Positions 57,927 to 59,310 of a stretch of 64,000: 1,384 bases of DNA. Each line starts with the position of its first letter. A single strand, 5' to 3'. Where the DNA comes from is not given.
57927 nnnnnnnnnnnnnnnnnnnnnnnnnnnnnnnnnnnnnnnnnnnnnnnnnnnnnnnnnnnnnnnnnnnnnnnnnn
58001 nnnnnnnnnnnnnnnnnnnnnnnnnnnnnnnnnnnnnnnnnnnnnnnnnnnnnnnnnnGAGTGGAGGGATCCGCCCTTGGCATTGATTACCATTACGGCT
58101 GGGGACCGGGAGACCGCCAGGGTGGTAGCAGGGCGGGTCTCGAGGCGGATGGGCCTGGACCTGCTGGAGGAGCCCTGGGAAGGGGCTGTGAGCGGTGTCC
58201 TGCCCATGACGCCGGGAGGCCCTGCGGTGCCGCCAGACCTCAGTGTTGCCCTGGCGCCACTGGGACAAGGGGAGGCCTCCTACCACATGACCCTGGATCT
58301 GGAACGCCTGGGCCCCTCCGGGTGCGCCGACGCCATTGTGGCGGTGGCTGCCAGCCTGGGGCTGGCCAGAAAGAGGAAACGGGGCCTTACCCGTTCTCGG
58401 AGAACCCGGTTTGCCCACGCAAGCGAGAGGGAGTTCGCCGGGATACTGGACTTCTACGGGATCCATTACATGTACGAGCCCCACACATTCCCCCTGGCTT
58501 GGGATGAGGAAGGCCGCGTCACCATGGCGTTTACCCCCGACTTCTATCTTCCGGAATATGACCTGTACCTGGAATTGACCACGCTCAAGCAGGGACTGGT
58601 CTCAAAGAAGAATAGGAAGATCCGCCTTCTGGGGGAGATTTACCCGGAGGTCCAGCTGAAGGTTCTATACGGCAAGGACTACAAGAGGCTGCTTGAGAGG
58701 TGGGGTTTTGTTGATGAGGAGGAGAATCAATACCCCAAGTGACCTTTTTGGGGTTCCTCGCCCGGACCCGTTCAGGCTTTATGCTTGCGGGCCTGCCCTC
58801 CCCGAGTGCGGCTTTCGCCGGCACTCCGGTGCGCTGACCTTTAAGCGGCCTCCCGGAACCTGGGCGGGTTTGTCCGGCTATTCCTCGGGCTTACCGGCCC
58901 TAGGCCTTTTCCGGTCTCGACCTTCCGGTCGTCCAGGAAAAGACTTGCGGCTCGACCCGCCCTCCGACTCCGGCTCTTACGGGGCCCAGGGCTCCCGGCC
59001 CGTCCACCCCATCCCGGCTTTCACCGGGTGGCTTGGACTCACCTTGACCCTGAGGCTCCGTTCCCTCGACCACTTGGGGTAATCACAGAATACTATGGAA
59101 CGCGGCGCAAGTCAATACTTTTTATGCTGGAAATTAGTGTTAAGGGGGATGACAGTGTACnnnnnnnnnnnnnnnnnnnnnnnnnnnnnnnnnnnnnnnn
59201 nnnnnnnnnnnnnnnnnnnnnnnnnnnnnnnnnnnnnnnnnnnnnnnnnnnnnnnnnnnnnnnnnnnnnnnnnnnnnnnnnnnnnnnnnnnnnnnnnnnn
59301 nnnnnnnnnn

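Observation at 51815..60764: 9-kb island inserted between ylbJ and ylbL: dehydrogenase, tupABC-mop, MttB-family, hypothetical, hpt, ldh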

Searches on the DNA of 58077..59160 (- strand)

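Call 68: search_rna_families(source=window, start=58700, end=59160, threshold=evalue, max_evalue=10, show_alignments=2)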
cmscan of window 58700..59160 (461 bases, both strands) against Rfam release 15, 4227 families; matches with E-value up to 10: 3.
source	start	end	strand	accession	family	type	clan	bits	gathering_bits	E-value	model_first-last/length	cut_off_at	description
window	58993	59041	-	RF03167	c-di-GMP-I-GGC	Cis-reg; riboswitch;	CL00126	12.9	59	2.8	1-80/80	no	c-di-GMP-I-GGC riboswitch aptamer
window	58992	59036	-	RF03537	Flavi_TBFV_SL6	Cis-reg;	-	12.5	38.3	7.3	1-45/45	no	Tick-borne Flavivirus short stem-loop SL6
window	58939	59062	+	RF02249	Six3os1_4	Gene; lncRNA;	-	11.8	70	9.2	213-326/326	no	Six3os1 conserved region 4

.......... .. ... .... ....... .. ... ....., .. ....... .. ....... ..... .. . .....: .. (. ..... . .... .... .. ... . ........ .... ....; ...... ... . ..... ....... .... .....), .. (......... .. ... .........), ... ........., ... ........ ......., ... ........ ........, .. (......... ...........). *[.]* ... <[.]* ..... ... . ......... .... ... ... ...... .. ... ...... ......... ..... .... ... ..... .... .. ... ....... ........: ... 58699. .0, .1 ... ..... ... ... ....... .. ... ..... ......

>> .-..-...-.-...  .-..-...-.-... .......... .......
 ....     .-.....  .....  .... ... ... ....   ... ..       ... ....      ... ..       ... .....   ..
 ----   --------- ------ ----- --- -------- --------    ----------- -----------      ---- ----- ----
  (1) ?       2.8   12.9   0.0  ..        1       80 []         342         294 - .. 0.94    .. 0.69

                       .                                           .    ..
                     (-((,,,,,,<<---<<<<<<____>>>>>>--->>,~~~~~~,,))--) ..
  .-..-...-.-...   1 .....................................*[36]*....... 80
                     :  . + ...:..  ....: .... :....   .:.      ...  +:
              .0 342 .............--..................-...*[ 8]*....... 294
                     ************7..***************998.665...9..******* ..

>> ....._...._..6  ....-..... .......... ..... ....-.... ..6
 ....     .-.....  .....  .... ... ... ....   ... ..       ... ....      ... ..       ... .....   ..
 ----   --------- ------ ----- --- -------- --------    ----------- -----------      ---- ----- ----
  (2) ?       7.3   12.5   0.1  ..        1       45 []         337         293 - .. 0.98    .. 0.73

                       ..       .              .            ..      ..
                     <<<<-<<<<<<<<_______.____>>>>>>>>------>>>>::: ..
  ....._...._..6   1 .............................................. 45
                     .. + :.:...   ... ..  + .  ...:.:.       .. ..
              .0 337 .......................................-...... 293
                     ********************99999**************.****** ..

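Call 72: build_rna_model(alignment_id=A5)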
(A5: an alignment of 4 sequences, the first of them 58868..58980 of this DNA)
Model R1 built from alignment A5 (4 sequences, 117 columns); structure: RNAalifold consensus.
model positions 113; base pairs 33; branch points 0; effective number of sequences 0.89; information 0.59 bits per position. Calibrated on 0.2 Mb of random sequence (short: E-values are rough).
structure used (alignment columns):
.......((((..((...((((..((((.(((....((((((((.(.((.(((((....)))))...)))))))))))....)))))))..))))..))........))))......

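Call 74: search_with_rna_model(model_id=R1, sources=[window, L001, L002, L004, L005, L006, L007, L008, L009, L010, L011, L012, L013, L014, L015, L016, L017, L018, L019, L020, L021, L022, L023, L024, L025, L026, L027, L028, L029, L030, L031, L032, L033, L034, L035, L036, L037, L038, L039, L040, L041, L042, L043, L044, L045, L046, L047, L048, L049, L050, L051, L052, L053, L054, L055, L056, L057, L058, L059, L060, L061, L062, L063, L064, L065, L066, L067, L068, L069, L070, L071, L072, L073, L074, L075, L076, L077, L078, L079, L080, L081, L082, L083, L084, L085, L086, L087, L088, L089, L090, L091, L092, L093, L094, L095], max_evalue=1)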
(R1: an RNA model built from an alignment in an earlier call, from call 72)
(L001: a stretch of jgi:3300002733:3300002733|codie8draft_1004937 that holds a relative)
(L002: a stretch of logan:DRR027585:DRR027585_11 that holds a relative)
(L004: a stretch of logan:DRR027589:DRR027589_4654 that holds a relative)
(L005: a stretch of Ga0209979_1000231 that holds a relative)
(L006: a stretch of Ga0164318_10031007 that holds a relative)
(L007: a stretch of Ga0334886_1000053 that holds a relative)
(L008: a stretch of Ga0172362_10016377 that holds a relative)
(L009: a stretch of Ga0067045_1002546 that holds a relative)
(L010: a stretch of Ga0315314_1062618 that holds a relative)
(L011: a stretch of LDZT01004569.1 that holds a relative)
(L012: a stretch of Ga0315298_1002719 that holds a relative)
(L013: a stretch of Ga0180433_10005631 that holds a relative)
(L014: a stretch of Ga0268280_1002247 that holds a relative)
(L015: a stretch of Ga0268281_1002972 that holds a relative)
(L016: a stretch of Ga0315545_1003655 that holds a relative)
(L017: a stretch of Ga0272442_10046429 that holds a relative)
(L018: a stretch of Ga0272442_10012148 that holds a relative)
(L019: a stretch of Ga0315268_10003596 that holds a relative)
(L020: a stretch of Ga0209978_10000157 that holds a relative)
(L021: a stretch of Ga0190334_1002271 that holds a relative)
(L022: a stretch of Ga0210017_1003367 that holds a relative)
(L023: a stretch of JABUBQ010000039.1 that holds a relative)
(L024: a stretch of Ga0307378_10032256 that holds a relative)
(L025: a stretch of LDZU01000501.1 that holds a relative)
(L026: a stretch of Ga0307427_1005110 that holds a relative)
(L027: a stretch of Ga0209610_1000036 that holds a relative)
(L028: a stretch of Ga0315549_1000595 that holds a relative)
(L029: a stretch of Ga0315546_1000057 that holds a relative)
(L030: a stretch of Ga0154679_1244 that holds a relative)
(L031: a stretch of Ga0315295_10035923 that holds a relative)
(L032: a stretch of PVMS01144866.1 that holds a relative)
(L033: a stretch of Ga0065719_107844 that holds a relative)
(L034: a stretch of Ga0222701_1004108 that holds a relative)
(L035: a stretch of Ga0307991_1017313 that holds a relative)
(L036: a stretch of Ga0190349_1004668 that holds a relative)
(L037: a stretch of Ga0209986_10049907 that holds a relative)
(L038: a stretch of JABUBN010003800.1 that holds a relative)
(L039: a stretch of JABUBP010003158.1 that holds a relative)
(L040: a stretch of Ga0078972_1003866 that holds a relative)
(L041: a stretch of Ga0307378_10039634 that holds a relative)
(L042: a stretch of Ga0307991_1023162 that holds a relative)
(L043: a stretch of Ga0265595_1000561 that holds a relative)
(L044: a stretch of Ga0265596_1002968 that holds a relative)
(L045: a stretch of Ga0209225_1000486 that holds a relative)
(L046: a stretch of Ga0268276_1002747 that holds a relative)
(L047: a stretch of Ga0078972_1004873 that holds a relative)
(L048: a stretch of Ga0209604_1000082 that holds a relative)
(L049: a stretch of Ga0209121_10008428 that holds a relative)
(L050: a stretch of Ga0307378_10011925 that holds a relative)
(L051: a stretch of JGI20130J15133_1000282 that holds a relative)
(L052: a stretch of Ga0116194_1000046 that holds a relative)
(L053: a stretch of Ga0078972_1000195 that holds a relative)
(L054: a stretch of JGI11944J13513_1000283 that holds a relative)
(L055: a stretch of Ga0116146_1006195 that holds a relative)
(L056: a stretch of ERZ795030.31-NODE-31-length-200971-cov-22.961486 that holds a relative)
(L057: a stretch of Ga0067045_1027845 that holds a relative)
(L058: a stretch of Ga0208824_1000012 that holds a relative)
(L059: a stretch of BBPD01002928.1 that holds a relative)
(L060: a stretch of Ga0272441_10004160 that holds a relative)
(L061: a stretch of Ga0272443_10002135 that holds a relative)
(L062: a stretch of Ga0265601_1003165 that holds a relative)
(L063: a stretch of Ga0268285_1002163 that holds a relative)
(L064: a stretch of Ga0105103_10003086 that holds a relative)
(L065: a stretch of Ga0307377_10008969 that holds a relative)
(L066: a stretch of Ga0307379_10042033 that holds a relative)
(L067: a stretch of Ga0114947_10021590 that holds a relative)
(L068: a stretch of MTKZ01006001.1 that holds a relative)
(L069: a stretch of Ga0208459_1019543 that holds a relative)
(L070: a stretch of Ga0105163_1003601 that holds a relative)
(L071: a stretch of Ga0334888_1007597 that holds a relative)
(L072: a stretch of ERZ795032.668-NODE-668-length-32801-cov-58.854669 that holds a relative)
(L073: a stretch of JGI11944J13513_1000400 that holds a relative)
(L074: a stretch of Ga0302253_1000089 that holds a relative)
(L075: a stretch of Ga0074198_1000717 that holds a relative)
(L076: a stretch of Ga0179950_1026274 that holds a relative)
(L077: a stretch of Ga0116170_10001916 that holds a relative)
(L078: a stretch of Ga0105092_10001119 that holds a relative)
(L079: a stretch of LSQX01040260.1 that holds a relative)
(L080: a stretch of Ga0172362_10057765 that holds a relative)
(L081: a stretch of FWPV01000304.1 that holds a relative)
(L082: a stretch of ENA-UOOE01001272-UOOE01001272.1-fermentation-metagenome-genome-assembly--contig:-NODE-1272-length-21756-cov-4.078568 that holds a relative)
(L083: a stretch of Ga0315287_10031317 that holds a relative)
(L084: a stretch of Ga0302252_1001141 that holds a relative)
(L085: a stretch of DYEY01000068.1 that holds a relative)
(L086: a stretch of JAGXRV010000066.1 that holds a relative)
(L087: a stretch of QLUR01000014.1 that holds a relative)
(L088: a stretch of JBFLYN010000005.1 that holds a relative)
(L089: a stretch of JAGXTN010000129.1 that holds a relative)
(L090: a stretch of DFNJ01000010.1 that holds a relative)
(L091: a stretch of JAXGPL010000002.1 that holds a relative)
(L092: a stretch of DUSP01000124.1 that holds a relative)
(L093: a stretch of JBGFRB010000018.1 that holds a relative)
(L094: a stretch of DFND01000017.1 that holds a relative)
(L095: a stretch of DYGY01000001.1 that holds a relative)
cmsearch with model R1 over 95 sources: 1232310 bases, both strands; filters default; matches with E-value up to 1: 2.
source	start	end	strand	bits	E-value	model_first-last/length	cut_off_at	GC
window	58868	58980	-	136.6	4.7e-33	1-113/113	no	0.63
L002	6086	6200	+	83.8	7.5e-19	1-113/113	no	0.71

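Call 75: search_with_rna_model(model_id=R1, sources=[L096, L097, L098, L099, L100, L101, L102, L103, L104, L105, L106, L107, L108, L109, L110, L111, L112, L113, L114, L115, L116, L117, L118, L119, L120, L121, L122, L123, L124, L125, L126, L127, L128, L129, L130, L131, L132, L133, L134, L135, L136, L137, L138, L139, L140, L141, L142, L143, L144, L145, L146, L147, L148, L149, L150, L151, L152, L153, L154, L155, L156, L157, L158, L159, L160, L161, L162, L163, L164, L165, L166, L167, L168, L174, L177, L178, L179, L180], max_evalue=1)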
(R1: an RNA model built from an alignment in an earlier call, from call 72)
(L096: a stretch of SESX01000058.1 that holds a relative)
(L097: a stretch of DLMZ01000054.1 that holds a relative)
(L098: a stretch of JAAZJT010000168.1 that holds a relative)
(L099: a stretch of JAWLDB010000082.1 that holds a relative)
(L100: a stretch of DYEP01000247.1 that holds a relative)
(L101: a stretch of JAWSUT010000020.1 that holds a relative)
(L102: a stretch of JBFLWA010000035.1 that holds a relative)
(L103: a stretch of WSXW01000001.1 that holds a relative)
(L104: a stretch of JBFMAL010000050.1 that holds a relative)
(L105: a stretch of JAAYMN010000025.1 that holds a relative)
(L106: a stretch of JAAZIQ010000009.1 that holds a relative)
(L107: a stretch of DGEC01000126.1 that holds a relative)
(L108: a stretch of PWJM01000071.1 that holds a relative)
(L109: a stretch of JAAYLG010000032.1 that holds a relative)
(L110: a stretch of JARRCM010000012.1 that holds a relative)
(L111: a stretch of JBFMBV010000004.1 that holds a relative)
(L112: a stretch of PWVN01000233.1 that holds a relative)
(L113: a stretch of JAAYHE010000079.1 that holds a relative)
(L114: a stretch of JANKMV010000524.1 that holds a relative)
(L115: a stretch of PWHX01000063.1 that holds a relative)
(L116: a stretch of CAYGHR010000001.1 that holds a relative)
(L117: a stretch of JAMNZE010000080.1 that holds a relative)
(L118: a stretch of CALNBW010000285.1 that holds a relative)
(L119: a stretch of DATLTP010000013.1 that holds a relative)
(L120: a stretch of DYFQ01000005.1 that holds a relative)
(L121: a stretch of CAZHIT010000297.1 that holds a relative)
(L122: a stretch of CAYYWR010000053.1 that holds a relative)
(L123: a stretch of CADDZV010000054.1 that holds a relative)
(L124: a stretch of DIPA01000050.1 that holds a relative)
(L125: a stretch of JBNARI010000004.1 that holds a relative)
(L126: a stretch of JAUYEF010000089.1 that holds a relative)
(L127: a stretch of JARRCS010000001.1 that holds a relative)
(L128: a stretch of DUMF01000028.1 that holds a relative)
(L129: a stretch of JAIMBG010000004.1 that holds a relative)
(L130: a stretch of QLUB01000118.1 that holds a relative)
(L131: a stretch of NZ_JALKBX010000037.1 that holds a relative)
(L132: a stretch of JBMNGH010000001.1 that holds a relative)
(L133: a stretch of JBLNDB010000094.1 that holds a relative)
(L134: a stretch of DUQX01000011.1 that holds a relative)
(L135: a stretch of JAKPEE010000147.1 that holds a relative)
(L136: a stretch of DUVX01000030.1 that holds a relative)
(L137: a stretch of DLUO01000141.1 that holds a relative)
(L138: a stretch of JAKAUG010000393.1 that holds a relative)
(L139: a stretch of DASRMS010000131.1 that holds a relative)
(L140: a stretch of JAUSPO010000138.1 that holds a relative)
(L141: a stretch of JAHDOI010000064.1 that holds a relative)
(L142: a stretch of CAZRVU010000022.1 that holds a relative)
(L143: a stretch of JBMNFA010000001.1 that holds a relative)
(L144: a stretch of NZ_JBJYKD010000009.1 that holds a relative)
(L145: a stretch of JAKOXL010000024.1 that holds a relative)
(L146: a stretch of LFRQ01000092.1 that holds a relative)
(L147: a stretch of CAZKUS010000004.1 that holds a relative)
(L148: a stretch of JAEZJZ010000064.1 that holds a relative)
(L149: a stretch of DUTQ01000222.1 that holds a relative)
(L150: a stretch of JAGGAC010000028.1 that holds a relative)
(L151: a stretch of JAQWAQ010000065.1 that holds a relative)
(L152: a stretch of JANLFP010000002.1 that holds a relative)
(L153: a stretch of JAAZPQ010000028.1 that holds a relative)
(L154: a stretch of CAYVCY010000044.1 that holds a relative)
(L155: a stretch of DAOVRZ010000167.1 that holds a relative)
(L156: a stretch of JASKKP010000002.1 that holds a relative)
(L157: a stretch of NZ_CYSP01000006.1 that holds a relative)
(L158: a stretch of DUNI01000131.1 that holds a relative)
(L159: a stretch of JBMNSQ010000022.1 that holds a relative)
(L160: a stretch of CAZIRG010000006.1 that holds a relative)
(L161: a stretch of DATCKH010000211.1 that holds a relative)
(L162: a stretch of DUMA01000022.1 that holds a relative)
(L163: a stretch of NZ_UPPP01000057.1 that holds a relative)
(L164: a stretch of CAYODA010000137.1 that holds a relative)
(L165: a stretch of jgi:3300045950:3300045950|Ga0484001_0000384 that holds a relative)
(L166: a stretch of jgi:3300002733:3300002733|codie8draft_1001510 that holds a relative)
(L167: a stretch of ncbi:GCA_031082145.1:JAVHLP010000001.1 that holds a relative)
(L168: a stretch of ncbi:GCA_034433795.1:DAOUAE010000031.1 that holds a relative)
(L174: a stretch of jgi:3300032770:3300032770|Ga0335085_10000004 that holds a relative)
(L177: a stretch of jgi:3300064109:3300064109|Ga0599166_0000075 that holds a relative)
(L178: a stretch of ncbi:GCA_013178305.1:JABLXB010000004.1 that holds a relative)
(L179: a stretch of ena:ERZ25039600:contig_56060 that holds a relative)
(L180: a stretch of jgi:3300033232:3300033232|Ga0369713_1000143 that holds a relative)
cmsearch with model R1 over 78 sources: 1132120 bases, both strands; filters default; matches with E-value up to 1: 2.
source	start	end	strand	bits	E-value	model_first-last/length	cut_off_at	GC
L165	15270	15382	-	133.7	2.7e-32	1-113/113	no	0.63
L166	6703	6815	-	131.8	8.5e-32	1-113/113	no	0.66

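Call 90: search_rna_families(source=L177, start=4500, end=5100, threshold=evalue, max_evalue=10)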
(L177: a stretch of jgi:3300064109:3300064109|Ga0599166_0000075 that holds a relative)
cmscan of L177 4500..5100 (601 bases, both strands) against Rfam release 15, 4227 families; matches with E-value up to 10: 5.
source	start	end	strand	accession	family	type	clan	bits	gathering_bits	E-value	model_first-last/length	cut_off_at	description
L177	4696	4775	-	RF03698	mir-2861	Gene; miRNA;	-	21.8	89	0.36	1-82/82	no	mir-2861 microRNA precursor family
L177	4698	4771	-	RF01740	gyrA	Cis-reg;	-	21.1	45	0.013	1-88/88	no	gyrA RNA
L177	4947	5023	+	RF02183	ST7-OT3_1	Gene; lncRNA;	-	16.9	50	3.9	1-79/79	no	ST7 overlapping transcript 3 conserved region 1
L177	4605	4676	+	RF02151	MIMT1_1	Gene; lncRNA;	-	14.6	45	3.1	1-88/88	no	MER1 repeat containing imprinted transcript 1 conserved region 1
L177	4633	4765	-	RF02175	SMAD5-AS1_3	Gene; lncRNA;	-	12.1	60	3.5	1-125/125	no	SMAD5 antisense RNA 1 conserved region 3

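Call 92: search_with_rna_model(model_id=R1, source=L177, start=4400, end=5200, filters=off, max_evalue=10, show_alignments=2)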
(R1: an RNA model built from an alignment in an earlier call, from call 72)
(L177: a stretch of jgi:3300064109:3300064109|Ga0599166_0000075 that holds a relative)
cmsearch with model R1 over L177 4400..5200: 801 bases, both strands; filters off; matches with E-value up to 10: 10.
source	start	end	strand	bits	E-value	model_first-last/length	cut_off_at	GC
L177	4489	4558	-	9.2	0.052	1-113/113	no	0.54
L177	4462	4486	+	6.3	0.32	1-113/113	no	0.52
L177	4965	5064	+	5.5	0.51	1-113/113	no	0.46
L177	4815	4838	-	4.3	1.1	1-113/113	no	0.67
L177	4857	4904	-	3.1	2.4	1-113/113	no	0.54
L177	4916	4983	-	2.4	3.5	1-113/113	no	0.28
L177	4681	4746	-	2.4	3.6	1-113/113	no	0.58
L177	4604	4669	+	2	4.4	1-113/113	no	0.56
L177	5123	5160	-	1.9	4.8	1-113/113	no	0.55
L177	5048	5102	-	1.2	7.4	1-113/113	no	0.49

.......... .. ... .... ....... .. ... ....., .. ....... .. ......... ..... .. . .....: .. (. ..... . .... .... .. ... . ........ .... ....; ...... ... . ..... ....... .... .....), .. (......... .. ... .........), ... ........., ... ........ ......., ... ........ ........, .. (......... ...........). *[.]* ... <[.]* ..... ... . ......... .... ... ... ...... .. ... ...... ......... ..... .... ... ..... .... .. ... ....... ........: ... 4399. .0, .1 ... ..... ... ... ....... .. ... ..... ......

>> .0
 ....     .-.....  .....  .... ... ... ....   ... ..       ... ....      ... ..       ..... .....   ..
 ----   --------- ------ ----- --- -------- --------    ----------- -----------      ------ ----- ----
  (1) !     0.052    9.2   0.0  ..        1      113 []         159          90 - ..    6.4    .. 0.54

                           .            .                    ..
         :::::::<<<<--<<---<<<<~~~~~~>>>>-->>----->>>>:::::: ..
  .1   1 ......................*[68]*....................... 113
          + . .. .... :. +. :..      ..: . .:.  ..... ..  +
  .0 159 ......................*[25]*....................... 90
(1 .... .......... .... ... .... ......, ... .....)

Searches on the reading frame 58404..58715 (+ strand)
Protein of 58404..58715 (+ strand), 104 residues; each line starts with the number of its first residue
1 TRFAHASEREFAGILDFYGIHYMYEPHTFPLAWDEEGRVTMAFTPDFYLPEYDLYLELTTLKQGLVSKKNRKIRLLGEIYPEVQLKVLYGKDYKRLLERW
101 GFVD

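Call 89: search_dna_similar(query=window:58404-58715:+, collection=plasmids, mode=protein, max_evalue=0.00001, max_rows=20)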
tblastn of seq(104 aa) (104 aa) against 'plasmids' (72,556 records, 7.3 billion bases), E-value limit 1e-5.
Records with a match: 1; places in all: 1; records where one place covers at least 80% of the query: 1.
Best place of each record, by identity: <60% 1.
By first word of the organism name: Thermomicrobium 1.
By predicted mobility (MOB-suite, as given by PLSDB): non-mobilizable 1.
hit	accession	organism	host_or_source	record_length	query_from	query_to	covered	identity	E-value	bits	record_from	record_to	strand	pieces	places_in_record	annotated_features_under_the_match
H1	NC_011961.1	Thermomicrobium roseum DSM 5159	-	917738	2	102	97%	58.4%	1e-32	125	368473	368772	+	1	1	hpt: hypoxanthine phosphoribosyltransferase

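Call 91: get_annotated_region(hit=H1, flank=4000)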
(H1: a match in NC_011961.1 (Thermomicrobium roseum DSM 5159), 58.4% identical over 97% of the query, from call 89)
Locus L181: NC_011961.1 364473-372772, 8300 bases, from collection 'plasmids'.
description: Thermomicrobium roseum DSM 5159 plasmid unnamed, complete sequence
organism: Thermomicrobium roseum DSM 5159 (NCBI taxid 309801)
taxonomy: Bacteria; Thermomicrobiota; Thermomicrobia; Thermomicrobiales; Thermomicrobiaceae; Thermomicrobium; Thermomicrobium roseum; Thermomicrobium roseum DSM 5159
host: -; source: -; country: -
typing (MOB-suite, as given by PLSDB): non-mobilizable
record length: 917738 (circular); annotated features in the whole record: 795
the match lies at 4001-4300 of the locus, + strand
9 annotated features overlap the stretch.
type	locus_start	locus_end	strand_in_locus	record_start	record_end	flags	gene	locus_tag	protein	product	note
CDS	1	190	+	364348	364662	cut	-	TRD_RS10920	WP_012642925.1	ferredoxin family protein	-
CDS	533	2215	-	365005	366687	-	merA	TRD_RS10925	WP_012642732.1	mercury(II) reductase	-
CDS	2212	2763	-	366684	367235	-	-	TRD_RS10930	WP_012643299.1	hypothetical protein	-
CDS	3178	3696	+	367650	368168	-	-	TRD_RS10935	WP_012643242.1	(2Fe-2S) ferredoxin domain-containing protein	-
CDS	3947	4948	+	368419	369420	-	hpt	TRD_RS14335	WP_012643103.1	hypoxanthine phosphoribosyltransferase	GO:0006166 - purine ribonucleoside salvage [Evidence IEA]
CDS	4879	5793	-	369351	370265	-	mutM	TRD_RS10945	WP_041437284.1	bifunctional DNA-formamidopyrimidine glycosylase/DNA-(apurinic or apyrimidinic site) lyase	GO:0006284 - base-excision repair [Evidence IEA]; GO:0006281 - DNA repair [Evidence IEA]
CDS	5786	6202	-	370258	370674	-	-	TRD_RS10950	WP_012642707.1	hypothetical protein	-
CDS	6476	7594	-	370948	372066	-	-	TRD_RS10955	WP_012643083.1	NDMA-dependent alcohol dehydrogenase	-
CDS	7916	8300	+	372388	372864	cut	-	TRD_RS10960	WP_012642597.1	hypothetical protein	-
